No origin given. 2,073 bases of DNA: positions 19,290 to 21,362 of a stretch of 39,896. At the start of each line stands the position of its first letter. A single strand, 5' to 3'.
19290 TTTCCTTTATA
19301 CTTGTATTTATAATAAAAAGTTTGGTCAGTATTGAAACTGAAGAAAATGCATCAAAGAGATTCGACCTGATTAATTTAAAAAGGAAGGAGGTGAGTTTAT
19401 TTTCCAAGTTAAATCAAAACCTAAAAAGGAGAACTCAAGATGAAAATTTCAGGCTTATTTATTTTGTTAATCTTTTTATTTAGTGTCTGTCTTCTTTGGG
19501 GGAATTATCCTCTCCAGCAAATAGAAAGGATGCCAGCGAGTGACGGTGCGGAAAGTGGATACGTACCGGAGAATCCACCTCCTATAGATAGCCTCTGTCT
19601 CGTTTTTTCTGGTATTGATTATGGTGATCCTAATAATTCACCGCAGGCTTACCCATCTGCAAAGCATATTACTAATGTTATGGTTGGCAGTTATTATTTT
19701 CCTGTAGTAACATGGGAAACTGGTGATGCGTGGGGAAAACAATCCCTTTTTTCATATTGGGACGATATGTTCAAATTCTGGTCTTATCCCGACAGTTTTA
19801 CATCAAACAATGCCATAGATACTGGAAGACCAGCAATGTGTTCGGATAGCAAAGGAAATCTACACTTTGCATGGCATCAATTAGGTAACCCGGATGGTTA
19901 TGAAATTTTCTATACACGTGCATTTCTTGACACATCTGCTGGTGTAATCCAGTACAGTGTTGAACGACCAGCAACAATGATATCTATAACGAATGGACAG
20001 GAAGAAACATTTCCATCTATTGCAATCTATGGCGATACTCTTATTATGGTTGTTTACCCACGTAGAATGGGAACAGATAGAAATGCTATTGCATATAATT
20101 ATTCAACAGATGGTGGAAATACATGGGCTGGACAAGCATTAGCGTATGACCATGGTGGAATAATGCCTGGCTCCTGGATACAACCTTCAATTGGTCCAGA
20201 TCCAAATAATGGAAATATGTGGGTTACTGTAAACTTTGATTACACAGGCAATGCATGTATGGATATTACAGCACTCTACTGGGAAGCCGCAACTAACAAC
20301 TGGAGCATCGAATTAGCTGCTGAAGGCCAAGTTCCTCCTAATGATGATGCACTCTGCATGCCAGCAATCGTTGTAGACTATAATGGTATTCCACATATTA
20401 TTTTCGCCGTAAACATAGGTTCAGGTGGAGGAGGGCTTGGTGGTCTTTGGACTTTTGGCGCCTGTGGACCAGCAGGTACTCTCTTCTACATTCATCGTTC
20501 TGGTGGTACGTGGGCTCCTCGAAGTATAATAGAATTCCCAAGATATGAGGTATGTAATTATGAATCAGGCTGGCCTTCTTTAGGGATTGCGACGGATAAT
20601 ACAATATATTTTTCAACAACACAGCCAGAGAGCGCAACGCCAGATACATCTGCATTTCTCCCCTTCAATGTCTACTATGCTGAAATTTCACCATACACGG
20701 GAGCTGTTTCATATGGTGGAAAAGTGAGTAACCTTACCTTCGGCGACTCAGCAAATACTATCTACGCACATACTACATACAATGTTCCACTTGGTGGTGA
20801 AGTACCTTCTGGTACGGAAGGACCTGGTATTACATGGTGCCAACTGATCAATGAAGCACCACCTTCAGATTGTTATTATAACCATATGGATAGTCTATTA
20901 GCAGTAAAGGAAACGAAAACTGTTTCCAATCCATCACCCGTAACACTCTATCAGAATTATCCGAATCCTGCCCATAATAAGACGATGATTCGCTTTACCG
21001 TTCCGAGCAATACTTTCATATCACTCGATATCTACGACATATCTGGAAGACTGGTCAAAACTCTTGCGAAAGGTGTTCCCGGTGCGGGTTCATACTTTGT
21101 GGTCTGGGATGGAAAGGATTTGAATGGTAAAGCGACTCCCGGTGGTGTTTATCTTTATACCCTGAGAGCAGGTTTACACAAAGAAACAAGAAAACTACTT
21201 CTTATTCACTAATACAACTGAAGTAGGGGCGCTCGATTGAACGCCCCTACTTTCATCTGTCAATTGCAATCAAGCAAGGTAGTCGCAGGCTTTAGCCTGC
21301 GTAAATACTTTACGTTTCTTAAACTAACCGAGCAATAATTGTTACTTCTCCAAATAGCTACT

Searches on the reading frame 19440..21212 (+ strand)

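Call 12: search_protein_families(library=pfam, proteins=[window:19440-21212:+], max_evalue=0.00001)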
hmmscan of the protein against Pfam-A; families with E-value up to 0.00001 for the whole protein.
window:19440-21212:+ (590 aa): 2 families
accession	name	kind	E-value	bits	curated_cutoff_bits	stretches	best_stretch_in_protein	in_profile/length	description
PF13860.13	FlgD_ig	-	3.9e-09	36.8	27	1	527-576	25-74/79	FlgD Ig-like domain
PF18962.6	Por_Secre_tail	-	5.3e-06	27.1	27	0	507-586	2-73/75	Secretion system C-terminal sorting domain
